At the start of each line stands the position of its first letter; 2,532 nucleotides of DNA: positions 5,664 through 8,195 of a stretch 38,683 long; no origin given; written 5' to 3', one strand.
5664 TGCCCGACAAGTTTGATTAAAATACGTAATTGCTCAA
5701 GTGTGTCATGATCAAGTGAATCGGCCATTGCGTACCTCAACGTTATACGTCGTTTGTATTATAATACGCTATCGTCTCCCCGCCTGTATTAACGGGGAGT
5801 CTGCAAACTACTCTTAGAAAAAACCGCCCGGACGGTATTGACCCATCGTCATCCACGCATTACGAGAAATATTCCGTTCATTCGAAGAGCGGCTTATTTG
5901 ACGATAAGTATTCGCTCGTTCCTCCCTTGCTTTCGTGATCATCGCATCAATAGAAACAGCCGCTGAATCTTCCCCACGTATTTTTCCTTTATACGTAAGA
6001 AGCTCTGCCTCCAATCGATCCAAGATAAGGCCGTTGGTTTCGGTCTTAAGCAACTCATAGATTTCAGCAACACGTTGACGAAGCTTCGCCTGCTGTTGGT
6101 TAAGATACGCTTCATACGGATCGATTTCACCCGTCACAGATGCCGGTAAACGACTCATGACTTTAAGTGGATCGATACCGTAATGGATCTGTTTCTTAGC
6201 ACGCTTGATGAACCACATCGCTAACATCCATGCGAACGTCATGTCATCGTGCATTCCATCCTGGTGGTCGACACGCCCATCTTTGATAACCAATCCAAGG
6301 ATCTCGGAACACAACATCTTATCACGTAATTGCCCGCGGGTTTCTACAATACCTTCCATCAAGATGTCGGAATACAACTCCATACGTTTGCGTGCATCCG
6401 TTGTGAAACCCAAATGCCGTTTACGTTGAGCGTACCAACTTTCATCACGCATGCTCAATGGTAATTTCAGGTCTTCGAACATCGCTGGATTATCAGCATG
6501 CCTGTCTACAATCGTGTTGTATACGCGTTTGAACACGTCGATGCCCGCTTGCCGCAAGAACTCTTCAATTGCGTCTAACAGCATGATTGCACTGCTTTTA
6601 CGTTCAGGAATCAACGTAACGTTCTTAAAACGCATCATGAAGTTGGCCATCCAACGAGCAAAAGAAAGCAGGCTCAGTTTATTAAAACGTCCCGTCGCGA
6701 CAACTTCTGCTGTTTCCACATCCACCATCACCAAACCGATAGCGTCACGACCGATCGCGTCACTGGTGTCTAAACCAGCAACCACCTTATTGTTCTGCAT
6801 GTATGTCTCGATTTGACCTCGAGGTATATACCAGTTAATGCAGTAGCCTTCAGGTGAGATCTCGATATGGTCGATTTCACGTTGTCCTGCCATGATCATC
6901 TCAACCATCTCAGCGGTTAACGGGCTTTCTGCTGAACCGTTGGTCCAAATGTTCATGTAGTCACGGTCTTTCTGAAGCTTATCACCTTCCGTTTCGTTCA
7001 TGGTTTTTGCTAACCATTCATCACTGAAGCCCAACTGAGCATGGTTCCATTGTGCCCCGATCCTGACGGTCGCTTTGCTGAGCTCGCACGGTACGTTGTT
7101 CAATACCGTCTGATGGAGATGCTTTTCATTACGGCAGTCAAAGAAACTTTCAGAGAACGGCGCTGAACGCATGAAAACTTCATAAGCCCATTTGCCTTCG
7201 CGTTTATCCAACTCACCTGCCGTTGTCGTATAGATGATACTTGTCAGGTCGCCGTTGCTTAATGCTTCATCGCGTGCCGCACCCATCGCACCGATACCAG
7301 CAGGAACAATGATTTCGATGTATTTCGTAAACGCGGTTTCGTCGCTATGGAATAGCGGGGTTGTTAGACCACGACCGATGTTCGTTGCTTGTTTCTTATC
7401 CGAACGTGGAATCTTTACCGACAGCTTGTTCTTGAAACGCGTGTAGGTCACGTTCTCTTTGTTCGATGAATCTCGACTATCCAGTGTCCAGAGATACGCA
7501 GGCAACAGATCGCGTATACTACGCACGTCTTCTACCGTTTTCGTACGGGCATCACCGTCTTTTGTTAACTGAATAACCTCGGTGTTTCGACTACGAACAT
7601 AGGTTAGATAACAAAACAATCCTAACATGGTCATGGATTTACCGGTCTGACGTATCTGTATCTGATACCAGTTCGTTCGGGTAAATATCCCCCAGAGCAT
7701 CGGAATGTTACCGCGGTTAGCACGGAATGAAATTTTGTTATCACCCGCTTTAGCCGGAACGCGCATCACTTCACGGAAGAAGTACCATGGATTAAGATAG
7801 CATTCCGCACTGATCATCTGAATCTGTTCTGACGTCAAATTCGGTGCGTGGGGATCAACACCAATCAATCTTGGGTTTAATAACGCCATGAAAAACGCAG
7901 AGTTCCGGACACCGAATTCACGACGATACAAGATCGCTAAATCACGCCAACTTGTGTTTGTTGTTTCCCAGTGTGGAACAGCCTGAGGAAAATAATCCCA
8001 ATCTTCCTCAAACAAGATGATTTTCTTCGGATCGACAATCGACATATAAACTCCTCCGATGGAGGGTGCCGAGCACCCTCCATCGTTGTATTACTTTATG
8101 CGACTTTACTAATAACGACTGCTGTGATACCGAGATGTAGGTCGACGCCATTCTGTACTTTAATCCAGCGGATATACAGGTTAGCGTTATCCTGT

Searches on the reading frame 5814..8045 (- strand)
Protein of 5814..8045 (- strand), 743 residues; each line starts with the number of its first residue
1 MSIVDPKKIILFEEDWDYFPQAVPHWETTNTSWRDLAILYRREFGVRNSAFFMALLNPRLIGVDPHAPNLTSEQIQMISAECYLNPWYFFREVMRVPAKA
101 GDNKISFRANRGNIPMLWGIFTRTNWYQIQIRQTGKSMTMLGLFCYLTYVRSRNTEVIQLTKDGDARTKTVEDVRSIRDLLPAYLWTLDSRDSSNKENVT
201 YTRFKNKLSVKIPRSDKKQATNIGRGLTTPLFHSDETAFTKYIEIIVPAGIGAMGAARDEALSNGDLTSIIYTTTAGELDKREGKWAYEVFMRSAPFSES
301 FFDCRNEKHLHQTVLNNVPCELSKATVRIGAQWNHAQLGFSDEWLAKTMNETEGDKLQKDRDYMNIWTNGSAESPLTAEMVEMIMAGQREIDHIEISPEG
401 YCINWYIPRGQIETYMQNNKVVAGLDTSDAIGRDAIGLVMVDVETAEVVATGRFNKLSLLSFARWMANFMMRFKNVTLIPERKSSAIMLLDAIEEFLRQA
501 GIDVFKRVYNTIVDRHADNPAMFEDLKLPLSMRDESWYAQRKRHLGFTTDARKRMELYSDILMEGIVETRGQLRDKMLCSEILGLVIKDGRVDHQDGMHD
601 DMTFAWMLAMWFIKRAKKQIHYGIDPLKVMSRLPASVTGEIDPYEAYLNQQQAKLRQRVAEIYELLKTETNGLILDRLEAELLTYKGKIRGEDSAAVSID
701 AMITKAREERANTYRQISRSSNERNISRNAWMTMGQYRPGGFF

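Call 5: search_protein_families(library=pfam, proteins=[window:5814-8045:-])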
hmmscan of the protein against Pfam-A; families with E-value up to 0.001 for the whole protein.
window:5814-8045:- (743 aa): 0 families

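Call 18: search_dna_similar(query=window:5814-8045:-, collection=phages, mode=protein, max_rows=60, max_evalue=1e-20)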
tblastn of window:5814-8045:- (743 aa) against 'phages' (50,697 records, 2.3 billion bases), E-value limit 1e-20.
Records with a match: 298; places in all: 298; records where one place covers at least 80% of the query: 242.
Best place of each record, by identity: >=99% 2; <60% 296.
By first word of the organism name: Pseudomonas 81; Erwinia 62; Salmonella 23; Vibrio 23; Serratia 21; Aeromonas 19; Klebsiella 16; Ralstonia 13; Escherichia 4; Burkholderia 4; and 16 more.
By host as written in the record: Erwinia amylovora 35; Pseudomonas aeruginosa 32; - 30; Erwinia amylovora ATCC 29780 19; Klebsiella pneumoniae 14; Aeromonas hydrophila 9; Pseudomonas aeruginosa PAO1 8; Ralstonia solanacearum 6; and 83 more.
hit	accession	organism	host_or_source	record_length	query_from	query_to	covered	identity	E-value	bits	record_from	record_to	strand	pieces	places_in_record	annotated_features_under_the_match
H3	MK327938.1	Escherichia phage vB_EcoM_Goslar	Escherichia coli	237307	1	743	100%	100.0%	0e+0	1518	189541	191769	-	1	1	hypothetical protein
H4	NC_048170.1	Escherichia phage vB_EcoM_Goslar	Escherichia coli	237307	1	743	100%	100.0%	0e+0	1518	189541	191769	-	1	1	terminase large subunit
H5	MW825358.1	Xanthomonas phage vB_XciM_LucasX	Xanthomonas citri 306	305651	8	710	95%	40.9%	4e-170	548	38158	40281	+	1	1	hypothetical protein | terminator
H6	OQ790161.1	Xanthomonas phage RTH11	Xanthomonas sp.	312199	9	710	94%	40.9%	5e-169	545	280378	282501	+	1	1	hypothetical protein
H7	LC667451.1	Burkholderia phage FLC9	Burkholderia glumae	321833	9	712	95%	39.7%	2e-154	503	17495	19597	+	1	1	hypothetical protein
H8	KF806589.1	Erwinia phage Ea35-70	Erwinia amylovora strain Ea29-7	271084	9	711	95%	38.0%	7e-142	466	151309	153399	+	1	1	terminase, large subunit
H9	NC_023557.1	Erwinia phage Ea35-70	Erwinia amylovora strain Ea29-7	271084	9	711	95%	38.0%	7e-142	466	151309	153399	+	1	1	terminase large subunit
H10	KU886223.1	Erwinia phage vB_EamM_Simmy50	Erwinia amylovora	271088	9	711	95%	38.0%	7e-142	466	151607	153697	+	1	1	putative terminase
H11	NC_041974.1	Erwinia phage vB_EamM_Simmy50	Erwinia amylovora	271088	9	711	95%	38.0%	7e-142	466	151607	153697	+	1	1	terminase large subunit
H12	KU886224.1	Erwinia phage vB_EamM_RAY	Erwinia amylovora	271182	9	711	95%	38.0%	7e-142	466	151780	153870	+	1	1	putative terminase large subunit function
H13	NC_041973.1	Erwinia phage vB_EamM_RAY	Erwinia amylovora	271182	9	711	95%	38.0%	7e-142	466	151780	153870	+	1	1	terminase large subunit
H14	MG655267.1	Erwinia phage vB_EamM_Bosolaphorus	Erwinia amylovora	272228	9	711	95%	38.0%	7e-142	466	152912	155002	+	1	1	putative terminase large subunit function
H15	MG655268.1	Erwinia phage vB_EamM_Desertfox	Erwinia amylovora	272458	9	711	95%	38.0%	7e-142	466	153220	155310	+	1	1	putative terminase large subunit function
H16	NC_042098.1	Erwinia phage vB_EamM_Desertfox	Erwinia amylovora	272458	9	711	95%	38.0%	7e-142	466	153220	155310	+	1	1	terminase large subunit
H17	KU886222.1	Erwinia phage vB_EamM_Special G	Erwinia amylovora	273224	9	711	95%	38.0%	7e-142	466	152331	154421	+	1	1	185: putative terminase large subunit function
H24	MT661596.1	Proteus phage 10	Proteus mirabilis 3b10_21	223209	9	710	94%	38.0%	8e-144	472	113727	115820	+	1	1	hypothetical protein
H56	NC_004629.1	Pseudomonas phage phiKZ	-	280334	9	711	95%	37.5%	8e-149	486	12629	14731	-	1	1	terminase large subunit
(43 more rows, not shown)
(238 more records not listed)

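Call 19: find_related_loci(query=window:5814-8045:-, collection=viral_contigs, flank=4000)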
Query window:5814-8045:- (743 aa) in viral_contigs; peptide patterns used: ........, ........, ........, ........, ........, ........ (x = any residue, [..] = any of these).
7 stretches matched a pattern; 6 encode a relative of the query (tblastn E <= 1e-3); 3 distinct loci.
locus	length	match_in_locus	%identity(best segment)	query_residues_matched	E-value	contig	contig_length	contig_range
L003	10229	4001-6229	99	1-743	0e+0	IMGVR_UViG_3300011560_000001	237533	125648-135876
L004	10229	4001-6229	100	1-743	0e+0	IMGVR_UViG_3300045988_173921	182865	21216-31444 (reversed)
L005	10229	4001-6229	100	1-743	0e+0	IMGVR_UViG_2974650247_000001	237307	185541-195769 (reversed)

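Call 20: get_annotated_region(hit=H56, flank=2500)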
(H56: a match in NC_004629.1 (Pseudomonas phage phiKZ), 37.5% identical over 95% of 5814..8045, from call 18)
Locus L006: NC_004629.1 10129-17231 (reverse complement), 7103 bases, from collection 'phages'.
description: Pseudomonas phage phiKZ, complete genome.
organism: Pseudomonas phage phiKZ (NCBI taxid 2905945)
taxonomy: Viruses; Duplodnaviria; Heunggongvirae; Uroviricota; Caudoviricetes; Phikzvirus; Phikzvirus phiKZ
host: -; source: -; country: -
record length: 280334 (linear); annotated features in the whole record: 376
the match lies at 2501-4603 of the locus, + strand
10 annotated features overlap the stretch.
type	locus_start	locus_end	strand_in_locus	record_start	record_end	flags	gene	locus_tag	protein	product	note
CDS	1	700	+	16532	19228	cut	-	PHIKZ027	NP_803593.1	PHIKZ027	structural head protein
CDS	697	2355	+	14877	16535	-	-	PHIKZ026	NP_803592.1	virion structural protein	structural protein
CDS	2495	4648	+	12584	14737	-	-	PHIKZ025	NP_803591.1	terminase large subunit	-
CDS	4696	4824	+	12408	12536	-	-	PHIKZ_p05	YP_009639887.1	PHIKZ024.2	-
CDS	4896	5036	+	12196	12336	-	-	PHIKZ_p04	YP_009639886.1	PHIKZ024.1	-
CDS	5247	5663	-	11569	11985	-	-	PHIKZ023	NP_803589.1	PHIKZ023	-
CDS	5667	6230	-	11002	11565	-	-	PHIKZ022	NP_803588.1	PHIKZ022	-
CDS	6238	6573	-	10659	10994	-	-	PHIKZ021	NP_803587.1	PHIKZ021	-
CDS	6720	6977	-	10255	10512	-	-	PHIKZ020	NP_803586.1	PHIKZ020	-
CDS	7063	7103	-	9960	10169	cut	-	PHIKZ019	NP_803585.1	PHIKZ019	-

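Call 26: search_dna_similar(query=window:5814-8045:-, collection=phages, mode=protein, max_rows=60, max_evalue=1e-20, rows=spread)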
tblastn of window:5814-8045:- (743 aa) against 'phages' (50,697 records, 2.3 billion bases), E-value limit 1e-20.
Records with a match: 298; places in all: 298; records where one place covers at least 80% of the query: 242.
Best place of each record, by identity: >=99% 2; <60% 296.
By first word of the organism name: Pseudomonas 81; Erwinia 62; Salmonella 23; Vibrio 23; Serratia 21; Aeromonas 19; Klebsiella 16; Ralstonia 13; Escherichia 4; Burkholderia 4; and 16 more.
By host as written in the record: Erwinia amylovora 35; Pseudomonas aeruginosa 32; - 30; Erwinia amylovora ATCC 29780 19; Klebsiella pneumoniae 14; Aeromonas hydrophila 9; Pseudomonas aeruginosa PAO1 8; Ralstonia solanacearum 6; and 83 more.
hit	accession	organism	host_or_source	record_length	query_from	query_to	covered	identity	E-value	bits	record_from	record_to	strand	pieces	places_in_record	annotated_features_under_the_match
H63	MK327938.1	Escherichia phage vB_EcoM_Goslar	Escherichia coli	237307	1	743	100%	100.0%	0e+0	1518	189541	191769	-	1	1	hypothetical protein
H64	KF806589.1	Erwinia phage Ea35-70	Erwinia amylovora strain Ea29-7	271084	9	711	95%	38.0%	7e-142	466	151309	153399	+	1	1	terminase, large subunit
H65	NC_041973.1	Erwinia phage vB_EamM_RAY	Erwinia amylovora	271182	9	711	95%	38.0%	7e-142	466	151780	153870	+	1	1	terminase large subunit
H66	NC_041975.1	Erwinia phage vB_EamM_Special G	Erwinia amylovora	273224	9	711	95%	38.0%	7e-142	466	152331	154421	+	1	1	185: terminase large subunit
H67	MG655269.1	Erwinia phage vB_EamM_MadMel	Erwinia amylovora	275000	9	711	95%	38.0%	7e-142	466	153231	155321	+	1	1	putative terminase large subunit function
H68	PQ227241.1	Pseudomonas phage vB_PaeM_HUST_1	Pseudomonas aeruginosa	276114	9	711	95%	37.5%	5e-149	487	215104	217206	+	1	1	terminase large subunit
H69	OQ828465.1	Pseudomonas phage PA_ZH1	Pseudomomas aeruginosa PAO1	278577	9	711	95%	37.5%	5e-149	487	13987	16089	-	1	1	hypothetical protein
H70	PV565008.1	Pseudomonas phage vB_PaePA10145phi1_MKR2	Pseudomonas aeruginosa (clinical ...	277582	9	711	95%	37.5%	5e-149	487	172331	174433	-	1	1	terminase large subunit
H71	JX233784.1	Pseudomonas phage PA7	Pseudomonas aeruginosa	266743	9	711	95%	37.5%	8e-149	486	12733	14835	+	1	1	hypothetical protein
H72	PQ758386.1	Pseudomonas phage 2PS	Pseudomonas aeruginosa 147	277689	9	711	95%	37.5%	8e-149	486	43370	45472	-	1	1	hypothetical protein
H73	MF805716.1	Pseudomonas phage SL2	Pseudomonas aeruginosa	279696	9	711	95%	37.5%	8e-149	486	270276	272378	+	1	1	hypothetical protein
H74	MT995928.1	Pseudomonas phage U5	Pseudomonas aeruginosa PAO1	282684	9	711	95%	37.5%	8e-149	486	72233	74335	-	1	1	hypothetical protein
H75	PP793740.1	Pseudomonas phage vB_PaM_W10-2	Pseudomonas aeruginosa ATCC 27853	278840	9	711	95%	37.5%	1e-148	486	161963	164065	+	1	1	hypothetical protein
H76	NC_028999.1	Pseudomonas phage PhiPA3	Pseudomonas aeruginosa strain PAO1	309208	2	710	95%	37.2%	2e-149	488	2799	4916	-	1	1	007: terminase large subunit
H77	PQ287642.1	Pseudomonas phage HHBS36_1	Pseudomonas aeruginosa BWKH36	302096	8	705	94%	37.7%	4e-147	481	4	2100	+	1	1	terminase large subunit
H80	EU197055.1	Pseudomonas phage 201phi2-1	-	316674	2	711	96%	36.3%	2e-126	422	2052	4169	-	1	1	terminase large subunit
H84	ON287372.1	Serratia phage vB_SmaS-Totoro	Serratia marcescens LVF3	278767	8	710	95%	34.6%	2e-131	436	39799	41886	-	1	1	terminase large subunit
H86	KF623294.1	Erwinia phage PhiEaH1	Erwinia amylovora B0.1960 (NCAIM, ...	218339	9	703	94%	34.5%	1e-132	439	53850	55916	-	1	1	terminase large subunit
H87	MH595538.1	Vibrio phage BONAISHI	Vibrio coralliilyticus LMG20984 (YB1)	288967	9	710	94%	33.3%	5e-121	406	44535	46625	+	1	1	terminase large subunit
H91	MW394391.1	Klebsiella phage vB_KpM_FBKp24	Klebsiella pneumoniae K6592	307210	10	682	91%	32.9%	2e-126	422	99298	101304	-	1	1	terminase large subunit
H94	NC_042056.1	Erwinia phage Machina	Erwinia amylovora ATCC 29780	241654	9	667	89%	33.3%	2e-109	372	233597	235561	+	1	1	terminase large subunit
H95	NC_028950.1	Ralstonia phage RSL2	-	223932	9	714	95%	31.0%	2e-108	369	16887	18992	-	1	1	terminase large subunit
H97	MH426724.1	Erwinia phage Wellington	Erwinia amylovora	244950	9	668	89%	32.6%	5e-106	362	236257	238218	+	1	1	putative terminase large subunit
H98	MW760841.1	Erwinia phage pEa_SNUABM_8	Erwinia amylovora TS3128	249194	9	640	85%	33.9%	4e-106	362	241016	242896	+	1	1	putative terminase large subunit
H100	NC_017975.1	Halocynthia phage JM-2012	Halocynthia roretzi (seasquirt)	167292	10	709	94%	30.3%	2e-101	349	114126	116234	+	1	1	terminase large subunit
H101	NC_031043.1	Erwinia phage vB_EamM_Phobos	Erwinia amylovora ATCC 29780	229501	9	665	88%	32.1%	3e-102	351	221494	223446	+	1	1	terminase large subunit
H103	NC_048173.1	Erwinia phage Derbicus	Erwinia amylovora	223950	7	642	86%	32.5%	1e-102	352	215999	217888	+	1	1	terminase large subunit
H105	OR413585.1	Salmonella phage SPLA5c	Salmonella enterica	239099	9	642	85%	32.3%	3e-101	348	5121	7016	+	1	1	terminase large subunit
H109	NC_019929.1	Erwinia phage phiEaH2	Erwinia amylovora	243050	9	632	84%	32.7%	6e-103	353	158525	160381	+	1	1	terminase large subunit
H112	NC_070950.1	Klebsiella phage Miami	Klebsiella pneumoniae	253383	134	711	78%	28.9%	1e-65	243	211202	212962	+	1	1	DarB-like antirestriction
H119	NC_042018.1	Erwinia phage vB_EamM_RisingSun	Erwinia amylovora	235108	146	710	76%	27.1%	3e-54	209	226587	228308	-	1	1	terminase large subunit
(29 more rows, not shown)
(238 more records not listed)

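Call 27: get_annotated_region(hit=H5, flank=2500)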
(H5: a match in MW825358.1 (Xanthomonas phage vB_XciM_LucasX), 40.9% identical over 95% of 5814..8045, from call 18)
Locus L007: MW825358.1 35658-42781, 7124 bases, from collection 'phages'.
description: Xanthomonas phage vB_XciM_LucasX, complete genome.
organism: Xanthomonas phage vB_XciM_LucasX (NCBI taxid 2829408)
taxonomy: Viruses; Duplodnaviria; Heunggongvirae; Uroviricota; Caudoviricetes
host: Xanthomonas citri 306; source: citrus orchard soil; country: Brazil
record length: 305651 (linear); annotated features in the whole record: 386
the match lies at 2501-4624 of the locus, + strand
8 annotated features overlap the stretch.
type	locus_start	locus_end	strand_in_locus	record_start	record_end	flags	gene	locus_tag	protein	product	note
CDS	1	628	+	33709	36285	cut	-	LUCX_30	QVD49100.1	hypothetical protein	similar to putative virion structural protein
CDS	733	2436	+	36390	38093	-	-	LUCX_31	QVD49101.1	hypothetical protein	similar to virion structural protein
CDS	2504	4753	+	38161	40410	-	-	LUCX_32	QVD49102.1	hypothetical protein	similar to putative terminase large subunit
regulatory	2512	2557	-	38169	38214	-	-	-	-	terminator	Rho-independent terminator, predicted by ARNold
regulatory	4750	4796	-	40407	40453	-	-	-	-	terminator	Rho-independent terminator, predicted by ARNold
CDS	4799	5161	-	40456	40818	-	-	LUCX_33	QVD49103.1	hypothetical protein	-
CDS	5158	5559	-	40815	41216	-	-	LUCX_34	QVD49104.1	hypothetical protein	-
CDS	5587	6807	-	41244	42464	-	-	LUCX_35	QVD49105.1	aldehyde dehydrogenase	-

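Call 28: get_annotated_region(hit=H7, flank=2500)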
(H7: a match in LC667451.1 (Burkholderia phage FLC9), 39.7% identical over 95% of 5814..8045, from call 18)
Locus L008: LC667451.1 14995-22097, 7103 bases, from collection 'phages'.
description: Burkholderia phage FLC9 DNA, complete genome.
organism: Burkholderia phage FLC9 (NCBI taxid 2906467)
taxonomy: Viruses; Duplodnaviria; Heunggongvirae; Uroviricota; Caudoviricetes
host: Burkholderia glumae; source: -; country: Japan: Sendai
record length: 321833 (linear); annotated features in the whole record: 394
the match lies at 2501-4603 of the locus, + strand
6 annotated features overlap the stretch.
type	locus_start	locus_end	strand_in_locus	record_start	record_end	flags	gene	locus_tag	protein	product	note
CDS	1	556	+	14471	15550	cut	-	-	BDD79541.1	hypothetical protein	FLC9_gp22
CDS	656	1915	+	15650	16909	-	-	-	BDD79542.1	hypothetical protein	FLC9_gp23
CDS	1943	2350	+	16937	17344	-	-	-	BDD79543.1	hypothetical protein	FLC9_gp24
CDS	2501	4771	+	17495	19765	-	-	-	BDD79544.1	hypothetical protein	FLC9_gp25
CDS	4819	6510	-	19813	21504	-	-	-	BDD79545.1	hypothetical protein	FLC9_gp26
CDS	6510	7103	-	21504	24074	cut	-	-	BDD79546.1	hypothetical protein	FLC9_gp27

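Call 29: get_annotated_region(hit=H9, flank=2500)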
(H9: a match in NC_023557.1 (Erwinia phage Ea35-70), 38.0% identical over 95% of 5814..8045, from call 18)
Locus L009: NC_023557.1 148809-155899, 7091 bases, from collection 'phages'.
description: Erwinia phage Ea35-70, complete genome.
organism: Erwinia phage Ea35-70 (NCBI taxid 1429768)
taxonomy: Viruses; Duplodnaviria; Heunggongvirae; Uroviricota; Caudoviricetes; Agricanvirus; Agricanvirus Ea3570
host: Erwinia amylovora strain Ea29-7; source: soil adjacent to infected tree; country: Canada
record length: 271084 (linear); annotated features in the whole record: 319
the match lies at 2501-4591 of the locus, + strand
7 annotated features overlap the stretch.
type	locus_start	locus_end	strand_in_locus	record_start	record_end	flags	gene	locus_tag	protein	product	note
CDS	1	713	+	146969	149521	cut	-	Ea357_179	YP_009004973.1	hypothetical protein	-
CDS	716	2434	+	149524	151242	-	-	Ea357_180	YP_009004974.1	virion structural protein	-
CDS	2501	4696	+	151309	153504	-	-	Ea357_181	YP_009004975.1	terminase large subunit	similar to YP_001956731.1 terminase large subunit [Pseudomonas phage 201phi2-1]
CDS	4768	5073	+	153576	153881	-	-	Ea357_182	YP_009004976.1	hypothetical protein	-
CDS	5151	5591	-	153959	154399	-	-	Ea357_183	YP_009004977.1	hypothetical protein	-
CDS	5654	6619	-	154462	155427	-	-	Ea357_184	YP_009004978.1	hypothetical protein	-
CDS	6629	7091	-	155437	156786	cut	-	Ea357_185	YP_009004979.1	hypothetical protein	-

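Call 30: get_annotated_region(hit=H24, flank=2500)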
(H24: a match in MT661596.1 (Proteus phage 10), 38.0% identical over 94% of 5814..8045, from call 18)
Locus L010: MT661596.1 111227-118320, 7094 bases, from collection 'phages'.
description: Proteus phage 10, complete genome.
organism: Proteus phage 10 (NCBI taxid 2759182)
taxonomy: Viruses; Duplodnaviria; Heunggongvirae; Uroviricota; Caudoviricetes
host: Proteus mirabilis 3b10_21; source: wastewater; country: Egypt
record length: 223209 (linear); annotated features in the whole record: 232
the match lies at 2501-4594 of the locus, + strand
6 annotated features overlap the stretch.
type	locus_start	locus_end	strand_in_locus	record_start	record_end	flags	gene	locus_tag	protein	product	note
CDS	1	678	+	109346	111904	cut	-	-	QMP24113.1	putative virion structural protein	-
CDS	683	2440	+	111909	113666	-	-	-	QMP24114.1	putative virion structural protein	-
CDS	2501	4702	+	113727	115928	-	-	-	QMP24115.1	hypothetical protein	-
CDS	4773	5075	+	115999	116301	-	-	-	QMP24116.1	hypothetical protein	-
CDS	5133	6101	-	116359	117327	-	-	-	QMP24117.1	hypothetical protein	-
CDS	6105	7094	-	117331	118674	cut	-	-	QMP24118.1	hypothetical protein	-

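Call 31: get_annotated_region(hit=H76, flank=2500)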
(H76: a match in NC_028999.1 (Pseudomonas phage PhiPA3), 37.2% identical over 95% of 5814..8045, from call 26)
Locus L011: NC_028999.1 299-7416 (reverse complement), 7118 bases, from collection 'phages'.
description: Pseudomonas phage PhiPA3, complete genome.
organism: Pseudomonas phage PhiPA3 (NCBI taxid 998086)
taxonomy: Viruses; Duplodnaviria; Heunggongvirae; Uroviricota; Caudoviricetes; Miltoncavirus; Miltoncavirus PhiPA3
host: Pseudomonas aeruginosa strain PAO1; source: -; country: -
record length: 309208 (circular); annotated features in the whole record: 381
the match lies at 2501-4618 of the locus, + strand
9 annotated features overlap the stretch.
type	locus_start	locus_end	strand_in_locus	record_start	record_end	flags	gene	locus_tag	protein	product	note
CDS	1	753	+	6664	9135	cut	009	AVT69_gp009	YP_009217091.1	virion structural protein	similar to gp027 in Pseudomonas phage phiKZ, gp2 Pseudomonas phage 201phi2-1, PPEV_gp008 Pseudomonas phage phiEL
CDS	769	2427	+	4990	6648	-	008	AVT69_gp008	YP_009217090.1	virion structural protein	similar to gp27 in Pseudomonas phage 201phi2-1, gp026 Pseudomonas phage phiKZ, PPEV_gp009 Pseudomonas phage phiEL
CDS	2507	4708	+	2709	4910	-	007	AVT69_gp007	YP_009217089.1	terminase large subunit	similar to gp025 in Pseudomonas phage phiKZ, gp5 Pseudomonas phage 201phi2-1, gp011, Pseudomonas phage phiEL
CDS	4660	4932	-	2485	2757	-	006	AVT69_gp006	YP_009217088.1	hypothetical protein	-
CDS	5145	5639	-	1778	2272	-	005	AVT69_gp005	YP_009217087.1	tail assembly chaperone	similar to gp4; similar to Pfam07087, DUF1353 in Pseudomonas phage 201phi2-1, SPA1607 Salmonella enterica subsp. ...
CDS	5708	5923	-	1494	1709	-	004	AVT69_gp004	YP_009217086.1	hypothetical protein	-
CDS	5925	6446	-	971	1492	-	003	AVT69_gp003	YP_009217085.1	dihydrofolate reductase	folA; similar to dihydrofolate reductase, folA in Oceanospirillum sp. MED92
CDS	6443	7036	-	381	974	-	002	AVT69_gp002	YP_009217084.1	hypothetical protein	similar to gp2 Pseudomonas phage 201phi2-1,gp002 Pseudomonas phage PhiKZ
CDS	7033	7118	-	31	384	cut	001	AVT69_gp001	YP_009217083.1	hypothetical protein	similar to gp1 in Pseudomonas phage 201phi2-1, gp001 Pseudomonas phage PhiKZ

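Call 32: get_annotated_region(hit=H80, flank=2500)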
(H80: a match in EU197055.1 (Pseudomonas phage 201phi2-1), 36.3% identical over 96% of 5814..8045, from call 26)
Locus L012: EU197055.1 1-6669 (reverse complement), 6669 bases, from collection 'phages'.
description: Pseudomonas phage 201phi2-1, complete genome.
organism: Pseudomonas phage 201phi2-1 (NCBI taxid 198110)
taxonomy: Viruses; Duplodnaviria; Heunggongvirae; Uroviricota; Caudoviricetes; Serwervirus; Serwervirus 201phi21
host: -; source: -; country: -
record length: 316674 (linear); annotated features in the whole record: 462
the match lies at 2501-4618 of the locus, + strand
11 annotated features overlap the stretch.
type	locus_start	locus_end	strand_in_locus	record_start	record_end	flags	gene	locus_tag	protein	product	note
CDS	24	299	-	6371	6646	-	-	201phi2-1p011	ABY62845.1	hypothetical protein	gp11; ORF011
CDS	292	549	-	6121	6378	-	-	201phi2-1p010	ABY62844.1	hypothetical protein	gp10; ORF010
CDS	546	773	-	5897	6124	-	-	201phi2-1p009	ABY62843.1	hypothetical protein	gp9; ORF009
CDS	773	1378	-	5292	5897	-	-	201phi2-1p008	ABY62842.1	hypothetical protein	gp8; ORF008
CDS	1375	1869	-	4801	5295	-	-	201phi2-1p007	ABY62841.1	hypothetical protein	gp7; ORF007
CDS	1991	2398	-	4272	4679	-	-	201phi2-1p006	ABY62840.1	hypothetical protein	gp6; ORF006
CDS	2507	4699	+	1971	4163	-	-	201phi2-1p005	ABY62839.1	terminase large subunit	gp5; similar to phiKZ gp25 and EL gp11; ORF005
CDS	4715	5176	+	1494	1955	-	-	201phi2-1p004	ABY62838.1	hypothetical protein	gp4; similar to Pfam07087, DUF1353 (protein of unknown function); ORF004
CDS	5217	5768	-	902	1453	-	-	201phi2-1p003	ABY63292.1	dihydrofolate reductase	gp3; similar to phiKZ gp4; ORF003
CDS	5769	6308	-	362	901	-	-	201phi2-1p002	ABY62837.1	hypothetical protein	gp2; ORF002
CDS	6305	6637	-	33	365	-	-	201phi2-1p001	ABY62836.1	hypothetical protein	gp1; ORF001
